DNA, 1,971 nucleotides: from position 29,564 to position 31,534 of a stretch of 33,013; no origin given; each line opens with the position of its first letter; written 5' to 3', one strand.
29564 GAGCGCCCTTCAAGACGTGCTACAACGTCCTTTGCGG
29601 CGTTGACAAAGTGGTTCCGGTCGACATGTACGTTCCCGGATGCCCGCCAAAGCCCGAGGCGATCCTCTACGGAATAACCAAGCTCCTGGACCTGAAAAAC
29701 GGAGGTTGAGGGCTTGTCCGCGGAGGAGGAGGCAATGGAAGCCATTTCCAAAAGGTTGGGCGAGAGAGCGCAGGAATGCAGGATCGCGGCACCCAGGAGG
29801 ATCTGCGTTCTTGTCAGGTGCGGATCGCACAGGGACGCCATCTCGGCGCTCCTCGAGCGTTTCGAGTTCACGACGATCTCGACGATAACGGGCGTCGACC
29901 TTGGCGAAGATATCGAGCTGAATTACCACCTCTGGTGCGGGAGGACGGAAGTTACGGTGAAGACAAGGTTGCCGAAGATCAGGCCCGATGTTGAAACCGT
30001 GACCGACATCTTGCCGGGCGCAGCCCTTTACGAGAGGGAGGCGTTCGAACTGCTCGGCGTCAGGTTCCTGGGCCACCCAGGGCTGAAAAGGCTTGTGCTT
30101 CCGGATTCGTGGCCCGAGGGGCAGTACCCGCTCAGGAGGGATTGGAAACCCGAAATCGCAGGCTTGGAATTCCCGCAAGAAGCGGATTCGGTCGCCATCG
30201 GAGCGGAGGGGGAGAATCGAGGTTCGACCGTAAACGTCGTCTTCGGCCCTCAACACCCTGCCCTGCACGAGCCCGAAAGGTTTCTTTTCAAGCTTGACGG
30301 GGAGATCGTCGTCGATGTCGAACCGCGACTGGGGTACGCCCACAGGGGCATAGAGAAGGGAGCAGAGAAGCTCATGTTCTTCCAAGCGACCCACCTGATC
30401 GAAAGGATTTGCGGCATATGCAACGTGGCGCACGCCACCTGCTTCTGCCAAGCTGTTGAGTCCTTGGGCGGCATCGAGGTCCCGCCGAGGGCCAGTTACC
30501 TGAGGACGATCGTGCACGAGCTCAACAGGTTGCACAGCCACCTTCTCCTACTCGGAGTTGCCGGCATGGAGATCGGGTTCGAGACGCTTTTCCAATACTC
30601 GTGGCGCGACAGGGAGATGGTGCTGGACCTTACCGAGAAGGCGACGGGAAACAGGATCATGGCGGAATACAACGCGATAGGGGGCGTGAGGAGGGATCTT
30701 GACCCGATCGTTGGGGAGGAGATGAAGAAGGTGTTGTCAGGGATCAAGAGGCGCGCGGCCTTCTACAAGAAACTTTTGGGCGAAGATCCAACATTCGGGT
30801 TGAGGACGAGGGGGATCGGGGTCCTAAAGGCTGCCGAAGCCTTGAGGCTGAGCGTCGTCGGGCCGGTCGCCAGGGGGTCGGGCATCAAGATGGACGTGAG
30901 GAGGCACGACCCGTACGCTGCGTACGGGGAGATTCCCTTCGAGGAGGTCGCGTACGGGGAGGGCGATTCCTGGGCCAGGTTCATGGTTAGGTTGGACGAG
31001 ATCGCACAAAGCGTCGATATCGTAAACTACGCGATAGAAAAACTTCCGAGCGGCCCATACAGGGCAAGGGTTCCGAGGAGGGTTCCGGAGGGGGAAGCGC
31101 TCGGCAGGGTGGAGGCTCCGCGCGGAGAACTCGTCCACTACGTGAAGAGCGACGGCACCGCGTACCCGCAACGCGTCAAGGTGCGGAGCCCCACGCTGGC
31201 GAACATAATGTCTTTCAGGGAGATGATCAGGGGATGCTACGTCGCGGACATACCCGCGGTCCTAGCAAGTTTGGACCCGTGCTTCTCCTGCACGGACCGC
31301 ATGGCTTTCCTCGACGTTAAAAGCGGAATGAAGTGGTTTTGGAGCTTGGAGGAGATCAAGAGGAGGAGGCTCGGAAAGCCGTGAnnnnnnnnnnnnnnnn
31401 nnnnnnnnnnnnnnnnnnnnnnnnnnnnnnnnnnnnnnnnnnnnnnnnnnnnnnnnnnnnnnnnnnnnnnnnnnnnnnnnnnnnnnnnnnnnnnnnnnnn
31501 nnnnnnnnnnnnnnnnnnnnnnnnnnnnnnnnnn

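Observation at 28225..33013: [NiFe] hydrogenase encoded in complex-I gene order (nuoA-B-CD-H-I-J...) with intact Ni-Fe ligands and a dedicated maturation protease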

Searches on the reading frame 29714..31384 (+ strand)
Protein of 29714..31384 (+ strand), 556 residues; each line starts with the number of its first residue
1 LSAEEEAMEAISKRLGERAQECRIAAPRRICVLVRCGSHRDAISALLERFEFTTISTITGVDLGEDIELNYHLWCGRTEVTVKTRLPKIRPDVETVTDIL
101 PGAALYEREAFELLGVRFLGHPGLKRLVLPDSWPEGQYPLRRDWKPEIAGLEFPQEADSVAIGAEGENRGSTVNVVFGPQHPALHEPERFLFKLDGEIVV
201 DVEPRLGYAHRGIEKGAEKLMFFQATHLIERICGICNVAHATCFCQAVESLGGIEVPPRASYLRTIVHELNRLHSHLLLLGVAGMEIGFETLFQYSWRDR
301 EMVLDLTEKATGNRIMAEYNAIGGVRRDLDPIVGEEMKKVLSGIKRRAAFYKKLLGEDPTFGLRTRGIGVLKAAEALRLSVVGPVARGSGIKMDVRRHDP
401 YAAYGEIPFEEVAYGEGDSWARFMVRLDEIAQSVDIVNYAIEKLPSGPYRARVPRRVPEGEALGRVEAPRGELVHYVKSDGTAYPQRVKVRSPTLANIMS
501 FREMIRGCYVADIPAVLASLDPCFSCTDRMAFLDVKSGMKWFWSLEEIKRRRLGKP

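Call 4: search_protein_families(library=pfam, proteins=[window:29714-31384:+], max_evalue=0.01)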
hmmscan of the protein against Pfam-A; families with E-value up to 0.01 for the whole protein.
window:29714-31384:+ (556 aa): 3 families
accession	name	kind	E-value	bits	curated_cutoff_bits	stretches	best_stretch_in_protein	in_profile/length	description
PF00346.24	Complex1_49kDa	-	1.6e-73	247.5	24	2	287-454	2-169/271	Respiratory-chain NADH dehydrogenase, 49 Kd subunit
PF00329.25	Complex1_30kDa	-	2.3e-25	90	22.5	1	40-145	9-119/124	Respiratory-chain NADH dehydrogenase, 30 Kd subunit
PF00374.24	NiFeSe_Hases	-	2.6e-12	46.9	25.8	1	211-278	1-68/508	Nickel-dependent hydrogenase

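Call 5: find_homologous_proteins(query=window:29714-31381:+, max_evalue=1e-20)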
Query window:29714-31381:+ (556 aa): 6465 proteins with E <= 1e-20 among 8000 candidates; the best 120 are listed.
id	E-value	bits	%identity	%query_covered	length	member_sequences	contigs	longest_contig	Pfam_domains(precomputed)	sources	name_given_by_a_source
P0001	0.0e+0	1274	100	100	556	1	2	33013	PF00374.25,PF00329.26,PF00346.25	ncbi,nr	ncbi:MAG: NADH-quinone oxidoreductase subunit C [Candidatus Brockarchaeota archaeon]|nr:NADH-quinone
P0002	0.0e+0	1030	80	99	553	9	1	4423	PF00374.25,PF00329.26,PF00346.25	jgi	jgi:Ni,Fe-hydrogenase III large subunit/NADH:ubiquinone oxidoreductase subunit C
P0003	1.9e-279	946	71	99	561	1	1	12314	PF00374.25,PF00329.26,PF00346.25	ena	-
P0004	2.8e-276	936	70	99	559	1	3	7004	PF00374.25,PF00329.26,PF00346.25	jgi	jgi:Ni,Fe-hydrogenase III large subunit/NADH:ubiquinone oxidoreductase subunit C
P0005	5.0e-276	935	70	100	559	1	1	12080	PF00374.25,PF00329.26,PF00346.25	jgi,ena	-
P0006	5.2e-274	928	70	100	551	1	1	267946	PF00374.25,PF00329.26,PF00346.25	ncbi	-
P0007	1.2e-273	927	70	100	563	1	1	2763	PF00374.25,PF00329.26,PF00346.25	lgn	-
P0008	2.6e-270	916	70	99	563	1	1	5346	PF00374.25,PF00329.26,PF00346.25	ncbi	-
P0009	3.7e-270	916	69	99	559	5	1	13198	PF00374.25,PF00329.26,PF00346.25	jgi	-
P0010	1.0e-269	914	69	99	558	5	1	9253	PF00374.25,PF00329.26,PF00346.25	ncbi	-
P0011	1.4e-269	914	77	91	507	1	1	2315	PF00374.25,PF00329.26,PF00346.25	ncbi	ncbi:MAG: hydrogenase large subunit [Thermoproteota archaeon]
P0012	1.1e-267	908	69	99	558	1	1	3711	PF00374.25,PF00329.26,PF00346.25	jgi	jgi:formate hydrogenlyase subunit 5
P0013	1.6e-266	904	68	99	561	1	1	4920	PF00374.25,PF00329.26,PF00346.25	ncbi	-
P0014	5.8e-266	902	68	100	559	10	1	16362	PF00374.25,PF00329.26,PF00346.25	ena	-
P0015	2.3e-265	900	68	97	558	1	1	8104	PF00374.25,PF00329.26,PF00346.25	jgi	jgi:Ni,Fe-hydrogenase III large subunit/Ni,Fe-hydrogenase III component G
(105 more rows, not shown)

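Call 7: find_encoding_contigs(protein=P0006, flank=10000, max_places=2)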
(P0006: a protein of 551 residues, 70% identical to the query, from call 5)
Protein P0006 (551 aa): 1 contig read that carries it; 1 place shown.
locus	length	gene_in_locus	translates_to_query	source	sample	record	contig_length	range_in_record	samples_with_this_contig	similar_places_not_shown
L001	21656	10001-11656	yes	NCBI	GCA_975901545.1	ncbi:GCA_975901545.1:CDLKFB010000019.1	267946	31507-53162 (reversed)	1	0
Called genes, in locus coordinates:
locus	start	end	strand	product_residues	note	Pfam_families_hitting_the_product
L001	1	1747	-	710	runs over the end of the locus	PF14871:GHL6, PF08532:Glyco_hydro_42M, PF22369:GLMA_2nd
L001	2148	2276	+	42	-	-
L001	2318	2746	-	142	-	PF12773:DZR (weak), PF13240:Zn_Ribbon_1, PF23025:YbjQ_2, PF01906:YbjQ_1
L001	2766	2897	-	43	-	-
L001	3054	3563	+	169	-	PF01965:DJ-1_PfpI, PF17124:ThiJ_like (faint)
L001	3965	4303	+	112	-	PF01451:LMWPc (faint)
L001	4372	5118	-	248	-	-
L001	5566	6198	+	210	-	PF13483:Lactamase_B_3, PF12706:Lactamase_B_2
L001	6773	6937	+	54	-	-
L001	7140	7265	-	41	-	-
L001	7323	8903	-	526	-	PF00890:FAD_binding_2, PF02910:Succ_DH_flav_C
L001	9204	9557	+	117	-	PF00507:Oxidored_q4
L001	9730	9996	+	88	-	PF01058:Oxidored_q6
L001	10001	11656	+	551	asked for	PF00329:Complex1_30kDa, PF00374:NiFeSe_Hases, PF00346:Complex1_49kDa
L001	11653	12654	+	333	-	PF00146:NADHdh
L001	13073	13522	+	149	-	PF00499:Oxidored_q3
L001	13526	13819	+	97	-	PF00420:Oxidored_q2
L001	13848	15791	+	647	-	PF00662:Proton_antipo_N, PF00361:Proton_antipo_M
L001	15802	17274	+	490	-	PF00361:Proton_antipo_M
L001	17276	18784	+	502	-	PF00361:Proton_antipo_M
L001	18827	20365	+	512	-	PF00037:Fer4 (weak), PF04422:FrhB_FdhB_N, PF04432:FrhB_FdhB_C, PF00571:CBS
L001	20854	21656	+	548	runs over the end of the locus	PF02830:V4R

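Call 8: find_encoding_contigs(protein=P0003, flank=10000, max_places=2)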
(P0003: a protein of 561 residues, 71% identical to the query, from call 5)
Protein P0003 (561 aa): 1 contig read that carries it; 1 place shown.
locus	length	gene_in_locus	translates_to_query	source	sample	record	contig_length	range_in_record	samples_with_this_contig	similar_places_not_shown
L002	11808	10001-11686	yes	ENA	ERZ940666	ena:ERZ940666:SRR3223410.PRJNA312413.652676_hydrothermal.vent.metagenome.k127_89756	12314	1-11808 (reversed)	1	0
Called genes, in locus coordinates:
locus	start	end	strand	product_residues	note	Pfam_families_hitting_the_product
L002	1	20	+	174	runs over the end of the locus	?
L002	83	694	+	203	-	PF02687:FtsX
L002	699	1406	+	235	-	PF00005:ABC_tran, PF02463:SMC_N (faint), PF13304:AAA_21 (faint)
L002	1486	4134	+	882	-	PF03104:DNA_pol_B_exo1, PF00136:DNA_pol_B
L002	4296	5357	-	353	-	PF00535:Glycos_transf_2, PF10111:Glyco_tranf_2_2, PF13506:Glyco_transf_21, PF13641:Glyco_tranf_2_3, PF01644:Chitin_synth_1 (faint), PF03142:Chitin_synth_2, PF13632:Glyco_trans_2_3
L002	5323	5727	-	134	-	-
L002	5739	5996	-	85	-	-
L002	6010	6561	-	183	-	PF11848:DUF3368 (weak)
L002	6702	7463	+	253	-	PF02830:V4R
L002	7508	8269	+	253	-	-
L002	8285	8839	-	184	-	PF06177:QueT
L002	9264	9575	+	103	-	PF00507:Oxidored_q4 (weak)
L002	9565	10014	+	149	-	PF01058:Oxidored_q6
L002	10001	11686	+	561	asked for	PF00329:Complex1_30kDa, PF00374:NiFeSe_Hases, PF00346:Complex1_49kDa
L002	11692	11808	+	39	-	?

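Call 12: find_encoding_contigs(protein=P0001, flank=10000, max_places=4)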
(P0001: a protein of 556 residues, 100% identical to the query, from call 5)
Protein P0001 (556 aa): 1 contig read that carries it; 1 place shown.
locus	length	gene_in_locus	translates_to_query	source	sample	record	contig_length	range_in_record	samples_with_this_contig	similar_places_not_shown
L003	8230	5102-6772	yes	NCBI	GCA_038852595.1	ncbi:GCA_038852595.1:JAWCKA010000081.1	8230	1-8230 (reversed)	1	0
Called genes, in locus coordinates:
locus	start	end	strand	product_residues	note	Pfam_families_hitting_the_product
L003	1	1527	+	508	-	PF05833:NFACT_N, PF05670:NFACT-R_1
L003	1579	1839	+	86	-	-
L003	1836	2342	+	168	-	-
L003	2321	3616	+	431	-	PF09861:Lar_N, PF21113:LarA_C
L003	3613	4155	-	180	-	PF01750:HycI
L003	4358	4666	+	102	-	-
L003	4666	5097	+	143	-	PF01058:Oxidored_q6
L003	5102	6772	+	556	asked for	PF00329:Complex1_30kDa, PF00374:NiFeSe_Hases, PF00346:Complex1_49kDa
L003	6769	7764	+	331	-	PF00146:NADHdh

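Call 13: find_encoding_contigs(protein=P0002, flank=10000, max_places=4)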
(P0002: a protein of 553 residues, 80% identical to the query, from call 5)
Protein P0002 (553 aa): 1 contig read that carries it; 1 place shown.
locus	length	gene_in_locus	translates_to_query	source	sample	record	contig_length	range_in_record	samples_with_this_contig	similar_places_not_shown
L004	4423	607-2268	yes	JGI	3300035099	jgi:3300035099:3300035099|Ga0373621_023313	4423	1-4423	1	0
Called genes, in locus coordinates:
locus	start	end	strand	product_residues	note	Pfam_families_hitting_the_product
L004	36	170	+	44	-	-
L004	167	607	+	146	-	PF01058:Oxidored_q6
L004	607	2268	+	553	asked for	PF00329:Complex1_30kDa, PF00374:NiFeSe_Hases, PF00346:Complex1_49kDa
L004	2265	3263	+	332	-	PF00146:NADHdh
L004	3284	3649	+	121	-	PF13534:Fer4_17 (faint), PF00037:Fer4, PF12837:Fer4_6 (weak), PF13237:Fer4_10, PF14697:Fer4_21, PF12838:Fer4_7, PF13187:Fer4_9, PF00037:Fer4 (weak), +3 more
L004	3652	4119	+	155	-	PF00499:Oxidored_q3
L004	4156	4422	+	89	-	?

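Call 14: search_solved_structures(query=window:29714-31381:+, max_evalue=0.00001)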
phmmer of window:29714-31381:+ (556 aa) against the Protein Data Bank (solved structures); distinct sequences matched with E-value up to 0.00001: 104 (the best 60 are shown).
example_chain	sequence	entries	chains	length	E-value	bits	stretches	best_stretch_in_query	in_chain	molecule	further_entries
7z0s_E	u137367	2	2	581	4.7e-88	299.7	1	72-549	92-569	Formate hydrogenlyase subunit 5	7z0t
6cfw_L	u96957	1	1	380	2.8e-80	274.1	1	173-529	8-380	Membrane-bound hydrogenase subunit alpha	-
7q5y_B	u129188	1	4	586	2.4e-74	254.4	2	175-450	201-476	NADH-quinone oxidoreductase subunit C/D 2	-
2fug_4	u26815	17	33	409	9.5e-71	242.6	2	169-463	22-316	NADH-quinone oxidoreductase chain 4 | NADH-QUINONE OXIDOREDUCTASE SUBUNIT 4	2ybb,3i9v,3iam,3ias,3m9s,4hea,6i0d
7eu3_H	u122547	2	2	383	3.2e-68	234.3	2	176-456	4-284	NAD(P)H-quinone oxidoreductase subunit H, chloroplastic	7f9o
7awt_D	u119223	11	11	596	1.1e-66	229.2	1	66-459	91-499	NADH-quinone oxidoreductase subunit C/D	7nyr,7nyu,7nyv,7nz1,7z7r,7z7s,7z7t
9taj_C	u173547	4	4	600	1.1e-66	229.1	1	66-459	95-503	NADH-quinone oxidoreductase subunit C/D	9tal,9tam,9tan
7p61_C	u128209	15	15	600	2.2e-66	228.2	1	66-459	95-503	NADH-quinone oxidoreductase subunit C/D | NADH-quinone oxidoreductase subunit CD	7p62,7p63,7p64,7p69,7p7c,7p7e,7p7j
6hum_H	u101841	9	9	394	3.9e-66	227.4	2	170-460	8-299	NAD(P)H-quinone oxidoreductase subunit H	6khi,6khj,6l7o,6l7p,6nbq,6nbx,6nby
7wfg_H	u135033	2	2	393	5e-66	227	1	175-451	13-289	NAD(P)H-quinone oxidoreductase subunit H, chloroplastic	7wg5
9grx_H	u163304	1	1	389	8.3e-65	223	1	174-455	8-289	NAD(P)H-quinone oxidoreductase subunit H, chloroplastic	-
7zm7_C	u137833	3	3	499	3.8e-64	220.8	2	171-459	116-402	NADH-ubiquinone oxidoreductase 49 kDa subunit-like protein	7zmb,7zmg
8qby_D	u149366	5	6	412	3.6e-60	207.7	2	165-451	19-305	NADH-quinone oxidoreductase subunit D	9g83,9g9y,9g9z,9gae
6gcs_C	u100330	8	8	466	1.1e-59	206.1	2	164-450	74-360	49-KDA PROTEIN (NUCM) | Subunit NUCM of NADH:Ubiquinone Oxidoreductase (Complex I) | NUCM protein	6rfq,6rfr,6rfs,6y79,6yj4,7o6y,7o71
8e9g_D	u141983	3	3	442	2.5e-59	204.9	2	162-450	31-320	NADH-quinone oxidoreductase subunit D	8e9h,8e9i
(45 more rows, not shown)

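Call 21: find_related_loci(query=A1, collection=genome_contigs, flank=10000)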
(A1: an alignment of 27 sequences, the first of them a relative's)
Query A1 (556 aa) in genome_contigs; peptide patterns used: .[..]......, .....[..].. (x = any residue, [..] = any of these).
600 stretches matched a pattern (row limit reached: there are more); 582 encode a relative of the query (tblastn E <= 1e-3); the best 80 are kept; 80 distinct loci.
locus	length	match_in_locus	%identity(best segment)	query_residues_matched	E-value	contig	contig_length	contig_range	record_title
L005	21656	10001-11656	63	2-555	0e+0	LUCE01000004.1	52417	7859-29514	MAG: Candidatus Bathyarchaeota archaeon B26-2 scaffold156, whole genome shotgun sequence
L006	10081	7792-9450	61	1-552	0e+0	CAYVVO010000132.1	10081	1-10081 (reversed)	MAG TPA_asm: uncultured Candidatus Bathyarchaeia archaeon isolate SRP185410_co1_219 genome assembly, contig: k141_157520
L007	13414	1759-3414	60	1-552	0e+0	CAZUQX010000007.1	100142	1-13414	MAG TPA_asm: uncultured Candidatus Bathyarchaeia archaeon isolate SRP323688_co1_42 genome assembly, contig: NODE_420_len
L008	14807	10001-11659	59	1-552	0e+0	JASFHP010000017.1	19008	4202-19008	MAG: Candidatus Bathyarchaeota archaeon isolate D0608M20metaG_Bin_680 D0608M20metaG_FD_scaffold_127_c1, whole genome sho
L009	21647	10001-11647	59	1-549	0e+0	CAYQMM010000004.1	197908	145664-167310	MAG TPA_asm: uncultured Candidatus Bathyarchaeia archaeon isolate binchicken_co178_122 genome assembly, contig: NODE_116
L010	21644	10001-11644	61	1-549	0e+0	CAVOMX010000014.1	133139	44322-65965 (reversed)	MAG: Candidatus Bathyarchaeota archaeon isolate MFD09779.bin.2.126 genome assembly, contig: contig_45672, whole genome s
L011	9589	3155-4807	60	1-552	0e+0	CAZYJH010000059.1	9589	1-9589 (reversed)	MAG TPA_asm: uncultured Candidatus Bathyarchaeia archaeon isolate binchicken_co81_63 genome assembly, contig: NODE_11921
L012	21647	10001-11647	60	1-550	0e+0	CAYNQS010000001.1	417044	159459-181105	MAG TPA_asm: uncultured Candidatus Bathyarchaeia archaeon isolate SRP323688_co1_271 genome assembly, contig: NODE_24_len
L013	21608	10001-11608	59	1-536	0e+0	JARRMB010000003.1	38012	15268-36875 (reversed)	MAG: Candidatus Bathyarchaeota archaeon isolate Spart_087_MAG scaffold_646, whole genome shotgun sequence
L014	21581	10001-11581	55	2-529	0e+0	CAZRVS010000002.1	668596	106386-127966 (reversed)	MAG TPA_asm: uncultured Candidatus Bathyarchaeia archaeon isolate SRP323688_co1_270 genome assembly, contig: NODE_5_leng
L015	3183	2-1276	69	133-555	0e+0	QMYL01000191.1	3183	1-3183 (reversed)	MAG: Candidatus Bathyarchaeota archaeon isolate B17_G17 B17_Guay17_scaffold_21003, whole genome shotgun sequence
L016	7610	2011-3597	53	2-529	0e+0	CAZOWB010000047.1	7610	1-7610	MAG TPA_asm: uncultured Candidatus Bathyarchaeia archaeon isolate binchicken_co6_461 genome assembly, contig: NODE_12495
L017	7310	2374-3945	53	4-529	0e+0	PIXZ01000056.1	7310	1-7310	MAG: Candidatus Bathyarchaeota archaeon isolate M8_bin1642 bin1642_scaffold7823, whole genome shotgun sequence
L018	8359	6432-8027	52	3-550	0e+0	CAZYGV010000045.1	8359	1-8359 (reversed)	MAG TPA_asm: uncultured Thermoproteales archaeon isolate binchicken_co409_106 genome assembly, contig: NODE_1299_length_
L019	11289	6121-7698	53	3-541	0e+0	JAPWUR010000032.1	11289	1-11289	MAG: Candidatus Bathyarchaeota archaeon isolate RSWS8 scaffold_1168_c1, whole genome shotgun sequence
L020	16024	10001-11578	53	3-529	0e+0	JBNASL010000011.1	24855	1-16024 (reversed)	MAG: Candidatus Bathyarchaeales archaeon isolate Kamch4336-1-MF-15 bin22_IDBA_re-assembly_contigs.fa-11, whole genome sh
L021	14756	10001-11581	53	1-529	0e+0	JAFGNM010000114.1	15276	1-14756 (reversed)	MAG: Candidatus Bathyarchaeota archaeon isolate Zod_Metabat.546 k87_11757389, whole genome shotgun sequence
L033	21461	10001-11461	51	37-529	8e-173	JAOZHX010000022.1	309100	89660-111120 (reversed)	MAG: Candidatus Bathyarchaeota archaeon isolate SRBZ_4 k147_371012, whole genome shotgun sequence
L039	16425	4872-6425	50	6-529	3e-170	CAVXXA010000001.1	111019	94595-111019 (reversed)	MAG: Candidatus Bathyarchaeota archaeon isolate MFD03726.bin.2.70 genome assembly, contig: contig_102498, whole genome s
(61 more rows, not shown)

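Call 32: search_protein_families(library=ncbifam, proteins=[window:29714-31384:+, L001:18827-20365:+], max_evalue=0.00001)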
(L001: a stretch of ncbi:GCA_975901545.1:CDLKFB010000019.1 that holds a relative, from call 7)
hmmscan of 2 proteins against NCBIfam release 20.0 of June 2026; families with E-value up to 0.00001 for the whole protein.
window:29714-31384:+ (556 aa): 28 families (the best 25 are shown)
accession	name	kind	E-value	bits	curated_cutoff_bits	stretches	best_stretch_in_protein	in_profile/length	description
NF004739.1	PRK06075.1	equivalog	8.4e-109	363.8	360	2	174-451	2-279/384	NADH-quinone oxidoreductase subunit D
TIGR01962.1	NuoD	equivalog_domain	1.8e-98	329.9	459.35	2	173-452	3-282/386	NADH dehydrogenase (quinone) subunit D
NF009808.0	PRK13292.1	equivalog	4.9e-97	325.6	1156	2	65-449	294-684/791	NADH-quinone oxidoreductase subunit B/C/D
NF040602.1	F420_dehyd_FpoD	exception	4.3e-93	312.3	600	1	174-529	9-372/372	F420H2 dehydrogenase subunit FpoD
NF008974.0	PRK12322.1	equivalog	7.9e-91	304.7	522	1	172-524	6-361/366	NADH-quinone oxidoreductase subunit D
NF008728.0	PRK11742.1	equivalog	9.9e-81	271.9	840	2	69-458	97-500/598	NADH-quinone oxidoreductase subunit C/D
NF005649.0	PRK07415.1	equivalog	3e-75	253.7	583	2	167-451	5-290/394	NAD(P)H-quinone oxidoreductase subunit H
TIGR01961.1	NuoC_fam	subfamily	3.4e-21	76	122.45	1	45-145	16-119/122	NADH (or F420H2) dehydrogenase, subunit C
NF040611.1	F420_dehyd_FpoC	exception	1.7e-20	73.5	220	1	5-145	4-147/158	F420H2 dehydrogenase subunit FpoC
NF005832.0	PRK07735.1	equivalog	1.3e-19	70.7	431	1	48-146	327-425/430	NADH-quinone oxidoreductase subunit C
NF004735.0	PRK06074.2-2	equivalog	4.1e-19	69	176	1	6-145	5-147/158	NADH-quinone oxidoreductase subunit C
TIGR03295.1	frhA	equivalog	3.5e-16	59.1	392.5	1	211-278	41-108/412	coenzyme F420 hydrogenase subunit alpha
NF004737.0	PRK06074.2-4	equivalog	1.1e-14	54.7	144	1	53-145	36-125/150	NADH-quinone oxidoreductase subunit C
NF045518.1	H2_NiFeSe_large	exception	2.9e-14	52.8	780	1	199-278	27-105/485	NiFeSe hydrogenase large subunit HysA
NF004736.0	PRK06074.2-3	equivalog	2.2e-13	50.2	239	1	20-144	32-157/183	NADH-quinone oxidoreductase subunit C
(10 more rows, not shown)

L001:18827-20365:+ (512 aa): 22 families
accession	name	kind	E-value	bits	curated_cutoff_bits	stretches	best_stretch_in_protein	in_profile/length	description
NF006807.0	PRK09325.1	subfamily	6.1e-57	192.8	269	1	95-368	3-280/283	coenzyme F420-reducing hydrogenase subunit beta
TIGR03289.1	frhB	equivalog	7.7e-49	166.2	331.5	1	96-360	1-269/275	coenzyme F420 hydrogenase subunit beta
NF006808.0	PRK09326.1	equivalog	1.7e-34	119.2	444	1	23-338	6-307/341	F420H2 dehydrogenase subunit F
NF040616.1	F420_dehyd_FpoF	exception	4.5e-33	114.6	475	1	23-324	5-294/337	F420H2 dehydrogenase subunit FpoF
NF053603.1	HhpR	exception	2.9e-14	52.9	520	2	389-508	1-115/282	CBS domain-containing high hydrostatic pressure regulator HhpR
NF041552.1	TF_PrdR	equivalog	3.8e-14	51.9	795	1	388-508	5-123/577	sigma-54 dependent transcriptional regulator PrdR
TIGR01302.1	IMP_dehydrog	equivalog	2.9e-13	49.5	481.5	1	390-508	81-198/450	IMP dehydrogenase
NF038279.1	TF_CBS_SpxR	exception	5.3e-11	41.9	600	1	374-510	176-305/427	CBS-HotDog domain-containing transcription factor SpxR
NF005869.0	PRK07807.1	equivalog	2.1e-10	40.2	549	1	363-508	66-202/479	GuaB1 family IMP dehydrogenase-related protein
NF053863.1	DS11_antiphage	equivalog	1.6e-09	37.3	260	1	387-507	71-189/305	CBS domain-containing anti-phage protein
NF052358.1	GMPRedGuaB1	equivalog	2.9e-09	36.6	675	1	363-508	66-202/479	GMP reductase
NF011443.0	PRK14869.1-5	equivalog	3.2e-09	35.7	335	1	389-443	69-123/546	putative manganese-dependent inorganic diphosphatase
NF053704.1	TransRegCcpNBacil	equivalog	3.1e-08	33.3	260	1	386-509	72-201/208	transcriptional regulator CcpN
NF011440.0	PRK14869.1-2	equivalog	3.9e-08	32.4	746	0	389-444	67-122/541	putative manganese-dependent inorganic diphosphatase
NF002505.0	PRK01862.1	equivalog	6.4e-08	31.7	482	1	383-510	441-570/577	ClcB-like voltage-gated chloride channel protein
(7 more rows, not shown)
